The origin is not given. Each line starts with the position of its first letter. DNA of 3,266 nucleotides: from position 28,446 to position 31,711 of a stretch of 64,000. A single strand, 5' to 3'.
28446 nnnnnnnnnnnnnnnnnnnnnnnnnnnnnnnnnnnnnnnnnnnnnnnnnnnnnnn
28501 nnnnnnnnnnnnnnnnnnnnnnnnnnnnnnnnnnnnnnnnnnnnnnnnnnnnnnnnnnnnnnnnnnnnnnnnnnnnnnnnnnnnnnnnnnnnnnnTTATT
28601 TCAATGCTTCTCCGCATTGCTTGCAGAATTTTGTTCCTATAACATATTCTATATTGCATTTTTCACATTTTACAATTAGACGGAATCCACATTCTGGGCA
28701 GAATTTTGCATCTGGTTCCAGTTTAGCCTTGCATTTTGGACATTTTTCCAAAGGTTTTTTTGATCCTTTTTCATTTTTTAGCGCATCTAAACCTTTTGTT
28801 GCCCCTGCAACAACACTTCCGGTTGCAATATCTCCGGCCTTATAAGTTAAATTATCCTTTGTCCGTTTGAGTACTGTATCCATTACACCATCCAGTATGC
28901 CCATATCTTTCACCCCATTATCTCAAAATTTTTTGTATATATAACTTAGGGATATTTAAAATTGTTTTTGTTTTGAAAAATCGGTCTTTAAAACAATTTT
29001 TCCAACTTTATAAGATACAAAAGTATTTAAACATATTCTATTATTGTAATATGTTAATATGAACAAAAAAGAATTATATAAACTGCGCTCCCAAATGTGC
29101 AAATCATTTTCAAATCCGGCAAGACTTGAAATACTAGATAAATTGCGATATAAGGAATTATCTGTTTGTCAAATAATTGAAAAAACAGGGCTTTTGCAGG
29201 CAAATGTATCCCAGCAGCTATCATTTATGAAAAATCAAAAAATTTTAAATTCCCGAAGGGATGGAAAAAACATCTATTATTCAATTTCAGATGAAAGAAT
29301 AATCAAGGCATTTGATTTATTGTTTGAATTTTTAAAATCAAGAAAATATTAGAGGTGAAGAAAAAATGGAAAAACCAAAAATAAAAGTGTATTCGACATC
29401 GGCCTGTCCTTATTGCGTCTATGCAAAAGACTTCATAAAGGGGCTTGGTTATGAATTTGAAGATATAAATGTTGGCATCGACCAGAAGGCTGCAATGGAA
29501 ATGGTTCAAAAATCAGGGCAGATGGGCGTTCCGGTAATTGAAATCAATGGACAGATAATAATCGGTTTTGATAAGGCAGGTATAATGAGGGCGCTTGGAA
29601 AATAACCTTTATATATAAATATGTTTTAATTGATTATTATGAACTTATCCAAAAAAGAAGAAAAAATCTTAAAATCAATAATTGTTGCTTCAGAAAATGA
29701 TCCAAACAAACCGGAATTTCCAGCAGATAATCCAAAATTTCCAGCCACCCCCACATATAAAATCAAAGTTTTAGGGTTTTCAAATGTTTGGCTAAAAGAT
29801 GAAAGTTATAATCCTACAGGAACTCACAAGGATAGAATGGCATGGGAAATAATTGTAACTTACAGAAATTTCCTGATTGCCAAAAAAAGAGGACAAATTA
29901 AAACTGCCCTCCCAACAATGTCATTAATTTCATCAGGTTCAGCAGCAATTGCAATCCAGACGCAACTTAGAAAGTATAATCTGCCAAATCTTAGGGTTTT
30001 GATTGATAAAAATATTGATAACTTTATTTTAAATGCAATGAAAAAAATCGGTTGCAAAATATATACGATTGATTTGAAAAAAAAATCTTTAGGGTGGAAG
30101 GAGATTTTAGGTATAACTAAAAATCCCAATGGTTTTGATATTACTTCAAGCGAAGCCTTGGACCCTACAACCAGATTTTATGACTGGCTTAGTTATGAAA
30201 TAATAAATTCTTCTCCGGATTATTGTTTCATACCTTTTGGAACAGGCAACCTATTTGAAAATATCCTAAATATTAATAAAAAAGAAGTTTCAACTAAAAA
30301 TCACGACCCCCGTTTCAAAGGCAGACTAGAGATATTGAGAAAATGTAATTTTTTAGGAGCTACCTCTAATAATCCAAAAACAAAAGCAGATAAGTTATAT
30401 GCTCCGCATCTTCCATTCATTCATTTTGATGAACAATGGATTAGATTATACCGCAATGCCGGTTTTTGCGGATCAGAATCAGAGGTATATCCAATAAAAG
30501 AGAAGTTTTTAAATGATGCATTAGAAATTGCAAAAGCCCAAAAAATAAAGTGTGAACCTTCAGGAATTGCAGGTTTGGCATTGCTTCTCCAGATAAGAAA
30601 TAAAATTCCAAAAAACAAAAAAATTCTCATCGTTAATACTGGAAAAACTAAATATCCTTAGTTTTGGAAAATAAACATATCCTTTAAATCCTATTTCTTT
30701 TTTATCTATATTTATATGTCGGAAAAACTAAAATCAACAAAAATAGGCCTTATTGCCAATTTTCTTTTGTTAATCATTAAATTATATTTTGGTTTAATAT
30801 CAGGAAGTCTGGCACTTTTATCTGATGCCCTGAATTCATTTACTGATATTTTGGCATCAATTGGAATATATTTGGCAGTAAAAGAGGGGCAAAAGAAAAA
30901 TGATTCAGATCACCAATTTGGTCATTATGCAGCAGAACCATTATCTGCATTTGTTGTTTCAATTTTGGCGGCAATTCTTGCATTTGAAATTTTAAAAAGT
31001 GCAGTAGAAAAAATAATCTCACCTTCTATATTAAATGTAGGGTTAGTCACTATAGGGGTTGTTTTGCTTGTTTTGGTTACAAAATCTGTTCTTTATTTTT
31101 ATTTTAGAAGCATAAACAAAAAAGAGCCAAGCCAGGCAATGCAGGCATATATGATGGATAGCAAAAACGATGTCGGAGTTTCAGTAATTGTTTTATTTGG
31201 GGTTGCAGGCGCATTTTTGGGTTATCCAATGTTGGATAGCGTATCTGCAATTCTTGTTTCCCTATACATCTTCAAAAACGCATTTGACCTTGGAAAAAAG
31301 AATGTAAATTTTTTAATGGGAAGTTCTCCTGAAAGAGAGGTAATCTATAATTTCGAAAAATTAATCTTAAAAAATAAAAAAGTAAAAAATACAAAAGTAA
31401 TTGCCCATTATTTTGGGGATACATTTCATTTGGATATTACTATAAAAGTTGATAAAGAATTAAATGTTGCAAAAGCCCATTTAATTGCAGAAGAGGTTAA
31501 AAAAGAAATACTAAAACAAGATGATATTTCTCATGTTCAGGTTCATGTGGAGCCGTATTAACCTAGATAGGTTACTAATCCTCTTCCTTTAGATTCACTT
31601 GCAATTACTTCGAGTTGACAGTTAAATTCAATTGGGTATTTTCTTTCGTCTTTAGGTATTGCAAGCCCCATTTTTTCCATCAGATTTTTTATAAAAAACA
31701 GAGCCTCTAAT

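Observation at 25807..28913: Uncharacterised three-gene operon: double zinc ribbon, 428-aa protein with a Met-rich SRP54-M-like tail, 519-aa K/E-rich protein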

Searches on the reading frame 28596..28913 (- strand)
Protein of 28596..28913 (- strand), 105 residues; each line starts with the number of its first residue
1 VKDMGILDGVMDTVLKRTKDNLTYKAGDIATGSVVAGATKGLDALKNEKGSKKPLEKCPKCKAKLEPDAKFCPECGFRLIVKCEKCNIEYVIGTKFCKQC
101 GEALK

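Call 3: search_protein_families(library=pfam, proteins=[window:28596-28913:-], max_evalue=1)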
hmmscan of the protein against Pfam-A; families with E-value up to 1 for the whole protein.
window:28596-28913:- (105 aa): 17 families
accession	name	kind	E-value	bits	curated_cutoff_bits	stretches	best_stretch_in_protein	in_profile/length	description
PF13240.11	Zn_Ribbon_1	-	4.6e-11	42.6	25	2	57-79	1-23/23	zinc-ribbon domain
PF12773.13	DZR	-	6.1e-11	42.7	27.3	1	58-101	1-45/45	Double zinc ribbon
PF13248.11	Zn_ribbon_3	-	9.5e-08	31.7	27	1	57-78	4-25/26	zinc-ribbon domain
PF17032.10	Zn_ribbon_15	-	1.1e-07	32.9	28.9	2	54-76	51-73/73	zinc-ribbon family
PF10571.15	UPF0547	-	7.9e-05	23.1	29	1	57-78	2-23/26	Uncharacterised protein family UPF0547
PF18912.6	DZR_2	-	0.00047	20.4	27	2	83-104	24-46/56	Double zinc ribbon domain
PF24460.1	DUF7575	-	0.0026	17.5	28.5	1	57-76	5-24/28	Domain of unknown function (DUF7575)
PF01529.25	DHHC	-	0.0097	16.4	28.7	2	82-102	7-27/133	DHHC palmitoyltransferase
PF10083.14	DUF2321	-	0.058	13.5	24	1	69-89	26-46/157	Uncharacterized protein conserved in bacteria (DUF2321)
PF14803.11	Zn_ribbon_Nudix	-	0.13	12.7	25.6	1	95-104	1-10/34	Nudix N-terminal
PF19335.5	HMBD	-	0.14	12.6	23.6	1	57-67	17-27/28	Heavy metal binding domain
PF24463.1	DUF7577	-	0.19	11.8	28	0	58-78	5-25/27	Domain of unknown function (DUF7577)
PF03119.21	DNA_ligase_ZBD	-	0.41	11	25.8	0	72-80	2-10/27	NAD-dependent DNA ligase C4 zinc finger domain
PF07754.17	HVO_2753_ZBP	-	0.51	10.6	33.2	0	60-101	3-46/46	Small zinc finger protein HVO_2753-like, Zn-binding pocket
PF09723.15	Zn_ribbon_8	-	0.56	10.7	34.4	0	49-65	20-37/41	Zinc ribbon domain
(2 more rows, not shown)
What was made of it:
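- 28596..28904 (-): Gene D: a 102-aa soluble protein. It has a conserved N-terminal peptide (MG[ILF][LF]D...[LV][TS][YW][KR][AV]G), a variable linker and a double zinc ribbon with 8 Cys. PF12773 DZR scores 42.7 bits (cut-off 27.3) and PF13240 scores 42.6 bits (call 3).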

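Call 4: search_protein_families(library=ncbifam, proteins=[window:28596-28913:-], max_evalue=1)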
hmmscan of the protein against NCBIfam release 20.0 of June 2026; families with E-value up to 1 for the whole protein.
window:28596-28913:- (105 aa): 10 families
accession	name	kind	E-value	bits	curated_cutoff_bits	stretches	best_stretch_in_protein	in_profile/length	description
NF011149.0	PRK14559.1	equivalog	0.00094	18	374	1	57-103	3-50/642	serine/threonine phosphatase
NF049953.1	ribbon_DG_selen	exception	0.001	19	130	1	56-79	148-171/172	zinc ribbon-containing (seleno)protein DG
NF052237.1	biotin_BsaP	equivalog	0.0018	18.2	39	1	57-83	13-40/53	biotin synthase auxiliary protein BsaP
NF011481.0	PRK14890.1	equivalog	0.0079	16.2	61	1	54-101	8-57/61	putative Zn-ribbon RNA-binding protein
NF005651.0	PRK07418.1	subfamily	0.0079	14.4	942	1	42-78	581-616/617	acetolactate synthase large subunit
NF053632.1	heli_RadD_YejH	equivalog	0.0083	14.5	720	1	60-104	408-453/573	DNA repair helicase RadD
NF009413.0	PRK12775.1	equivalog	0.055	11.2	1895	1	39-104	780-848/1006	putative trifunctional 2-polyprenylphenol hydroxylase/glutamate synthase subunit beta/ferritin domain-containing protein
NF011302.0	PRK14714.1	equivalog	0.16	9.4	1791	1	55-101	680-729/1350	DNA-directed DNA polymerase II large subunit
NF045510.1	4Cys_prefix_kin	domain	0.5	10.7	24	0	92-103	14-25/26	4-Cys prefix domain-containing protein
NF001606.0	PRK00398.1-3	equivalog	0.96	9.3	72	1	57-85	4-35/44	DNA-directed RNA polymerase subunit P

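Call 5: search_protein_families(library=phrogs, proteins=[window:28596-28913:-], max_evalue=1)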
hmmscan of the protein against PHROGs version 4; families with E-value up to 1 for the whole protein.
window:28596-28913:- (105 aa): 16 families
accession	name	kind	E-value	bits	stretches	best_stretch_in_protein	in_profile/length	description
phrog_2546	-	unknown function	0.00032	22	1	57-78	2-23/180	-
phrog_19315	-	unknown function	0.00039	20.6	1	52-102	255-309/348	-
phrog_5389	-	integration and excision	0.0015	19.4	1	49-79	102-133/217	transposase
phrog_38469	-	unknown function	0.0026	18.5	1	46-102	204-261/272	-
phrog_10714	-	unknown function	0.0036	18.5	1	54-78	72-98/109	-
phrog_15852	-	unknown function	0.033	15.2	1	77-102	7-32/74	-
phrog_6586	-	unknown function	0.034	15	1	56-80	4-28/129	-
phrog_27395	-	unknown function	0.14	12.7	1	6-65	54-113/153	-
phrog_10292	-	unknown function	0.15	13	1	55-77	3-25/136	-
phrog_28209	-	unknown function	0.16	12.4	1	46-89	162-204/259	-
phrog_31650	-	unknown function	0.39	10.8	1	57-78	5-26/360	-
phrog_32168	-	unknown function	0.4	11.9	1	58-79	5-26/63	-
phrog_16447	-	unknown function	0.53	11.1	1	69-88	27-46/160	-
phrog_37069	-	unknown function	0.55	11.3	0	57-75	32-50/58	-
phrog_9700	-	unknown function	0.81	9.5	1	55-79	6-30/483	-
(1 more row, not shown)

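Call 61: search_protein_families(library=padloc, proteins=[window:28596-28904:-], max_evalue=1)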
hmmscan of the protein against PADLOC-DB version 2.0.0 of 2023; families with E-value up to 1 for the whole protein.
window:28596-28904:- (102 aa): 1 family
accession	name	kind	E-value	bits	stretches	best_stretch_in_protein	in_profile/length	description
PDLC03582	REase_II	-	0.11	9.4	1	32-78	111-156/521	Type II restriction enzyme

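Call 86: find_homologous_proteins(query=window:28596-28904:-, max_evalue=0.001)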
Query window:28596-28904:- (102 aa): 27 proteins with E <= 0.001 among 29 candidates.
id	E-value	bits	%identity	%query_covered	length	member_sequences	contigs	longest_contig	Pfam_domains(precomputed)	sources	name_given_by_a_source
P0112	9.0e-54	198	85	100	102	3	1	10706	PF13240.12,PF12773.14,PF17032.11,PF13248.12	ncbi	-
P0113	4.4e-50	186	79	100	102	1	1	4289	PF13240.12,PF12773.14,PF17032.11,PF13248.12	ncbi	ncbi:MAG: zinc ribbon domain-containing protein [Candidatus Micrarchaeota archaeon]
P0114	5.9e-49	182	78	100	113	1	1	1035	PF13240.12,PF12773.14,PF17032.11,PF13248.12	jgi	jgi:predicted RNA-binding Zn-ribbon protein involved in translation (DUF1610 family)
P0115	7.5e-49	182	81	100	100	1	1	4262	PF13240.12,PF12773.14,PF17032.11,PF13248.12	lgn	-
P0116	1.3e-48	181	79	100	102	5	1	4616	PF13240.12,PF12773.14,PF17032.11,PF13248.12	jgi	jgi:ribosomal protein L40E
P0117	1.2e-47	178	75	100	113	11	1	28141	PF13240.12,PF12773.14,PF17032.11,PF24460.2,PF13248.12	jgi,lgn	jgi:predicted RNA-binding Zn-ribbon protein involved in translation (DUF1610 family)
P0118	3.3e-45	170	75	100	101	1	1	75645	PF13240.12,PF12773.14,PF17032.11,PF13248.12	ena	-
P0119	7.5e-45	169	78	100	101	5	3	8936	PF13240.12,PF12773.14,PF17032.11,PF13248.12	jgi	jgi:ribosomal protein L40E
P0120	2.7e-43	164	76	97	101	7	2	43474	PF13240.12,PF12773.14,PF17032.11,PF13248.12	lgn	-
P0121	1.1e-41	159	71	100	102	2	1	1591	PF13240.12,PF12773.14,PF17032.11,PF13248.12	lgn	-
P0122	1.6e-40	155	67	100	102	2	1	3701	PF13240.12,PF12773.14,PF17032.11,PF13248.12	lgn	-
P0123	5.3e-40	153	70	100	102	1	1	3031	PF18912.7,PF13240.12,PF12773.14,PF17032.11,PF13248.12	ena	-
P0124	1.0e-39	153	64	100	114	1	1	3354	PF13240.12,PF12773.14,PF17032.11,PF13248.12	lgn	-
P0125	3.8e-38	147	65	100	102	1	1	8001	PF18912.7,PF13240.12,PF12773.14,PF17032.11,PF24460.2,PF13248.12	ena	-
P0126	1.4e-36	142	61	99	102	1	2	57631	PF13240.12,PF12773.14,PF17032.11,PF13248.12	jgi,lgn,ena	-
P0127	1.4e-35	139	61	100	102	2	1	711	PF13240.12,PF12773.14,PF17032.11,PF10571.16,PF13248.12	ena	-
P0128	2.0e-35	139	61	100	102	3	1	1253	PF13240.12,PF12773.14,PF17032.11,PF13248.12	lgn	-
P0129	5.7e-35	137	60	100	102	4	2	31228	PF13240.12,PF12773.14,PF17032.11,PF24460.2,PF13248.12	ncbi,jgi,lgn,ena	ncbi:MAG: zinc ribbon domain-containing protein [Candidatus Micrarchaeia archaeon]|jgi:ribosomal pro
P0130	3.3e-32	128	59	99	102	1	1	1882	PF18912.7,PF13240.12,PF12773.14,PF17032.11,PF13248.12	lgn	-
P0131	5.7e-29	118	56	99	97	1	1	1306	PF13240.12,PF12773.14,PF17032.11,PF13248.12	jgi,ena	-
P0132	1.1e-28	117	53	99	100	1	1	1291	PF18912.7,PF13240.12,PF12773.14,PF17032.11,PF24460.2,PF13248.12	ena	-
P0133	2.9e-28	116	54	99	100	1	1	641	PF13240.12,PF12773.14,PF17032.11,PF13248.12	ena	-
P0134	1.9e-26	110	51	99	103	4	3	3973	PF13240.12,PF12773.14,PF17032.11,PF13248.12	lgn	-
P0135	3.3e-25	106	47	99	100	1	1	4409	PF13240.12,PF12773.14,PF17032.11,PF24460.2,PF13248.12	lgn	-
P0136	1.2e-24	104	50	99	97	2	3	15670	PF13240.12,PF12773.14,PF17032.11,PF10571.16,PF13248.12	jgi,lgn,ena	-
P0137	1.4e-24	104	53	99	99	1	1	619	PF13240.12,PF12773.14,PF17032.11,PF10571.16,PF24460.2,PF13248.12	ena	-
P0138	1.4e-20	91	54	77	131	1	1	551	PF13240.12,PF12773.14,PF04828.23,PF13248.12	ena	-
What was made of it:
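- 28596..28904 (-): There are 27 homologues of about 100 aa, several on the same contigs as B and C (call 86).
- Source annotations of D homologues include 'RNA-binding Zn-ribbon protein involved in translation (DUF1610)' and 'ribosomal protein L40E' (call 86).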

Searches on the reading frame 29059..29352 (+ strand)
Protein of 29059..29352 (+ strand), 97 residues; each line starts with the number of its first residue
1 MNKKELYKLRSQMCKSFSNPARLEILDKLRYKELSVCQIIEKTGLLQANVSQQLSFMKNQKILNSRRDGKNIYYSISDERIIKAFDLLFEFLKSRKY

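Call 89: search_protein_families(library=pfam, proteins=[window:29059-29352:+], max_evalue=0.00001)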
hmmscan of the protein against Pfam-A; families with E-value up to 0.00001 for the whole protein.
window:29059-29352:+ (97 aa): 1 family
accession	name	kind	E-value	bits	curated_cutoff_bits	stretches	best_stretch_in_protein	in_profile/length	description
PF01022.26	HTH_5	-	1.3e-11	44.7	22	1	19-64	1-46/47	Bacterial regulatory protein, arsR family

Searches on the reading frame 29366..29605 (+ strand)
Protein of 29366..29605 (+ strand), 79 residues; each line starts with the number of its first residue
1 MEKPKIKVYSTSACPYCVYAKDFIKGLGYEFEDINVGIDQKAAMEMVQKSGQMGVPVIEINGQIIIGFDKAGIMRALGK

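Call 89: search_protein_families(library=pfam, proteins=[window:29366-29605:+], max_evalue=0.00001)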
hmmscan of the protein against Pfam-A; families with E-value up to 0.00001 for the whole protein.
window:29366-29605:+ (79 aa): 1 family
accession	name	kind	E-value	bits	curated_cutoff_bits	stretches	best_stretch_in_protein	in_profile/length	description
PF00462.30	Glutaredoxin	-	4.9e-16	59.1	22.9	1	6-65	1-60/60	Glutaredoxin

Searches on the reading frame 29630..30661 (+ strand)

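Call 89: search_protein_families(library=pfam, proteins=[window:29630-30661:+], max_evalue=0.00001)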
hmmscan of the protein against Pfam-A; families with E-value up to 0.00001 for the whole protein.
window:29630-30661:+ (343 aa): 1 family
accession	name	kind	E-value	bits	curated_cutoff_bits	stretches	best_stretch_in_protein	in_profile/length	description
PF00291.31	PALP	-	1.5e-19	70.8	35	1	41-338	9-295/295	Pyridoxal-phosphate dependent enzyme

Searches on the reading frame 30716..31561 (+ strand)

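Call 89: search_protein_families(library=pfam, proteins=[window:30716-31561:+], max_evalue=0.00001)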
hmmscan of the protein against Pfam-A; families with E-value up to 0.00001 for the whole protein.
window:30716-31561:+ (281 aa): 2 families
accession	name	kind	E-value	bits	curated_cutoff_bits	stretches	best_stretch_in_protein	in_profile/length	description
PF01545.26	Cation_efflux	-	1.5e-43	149.3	26.6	1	10-201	3-198/198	Cation efflux family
PF16916.11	ZT_dimer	-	3.8e-12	46.5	26.7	1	207-281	3-78/78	Dimerisation domain of Zinc Transporter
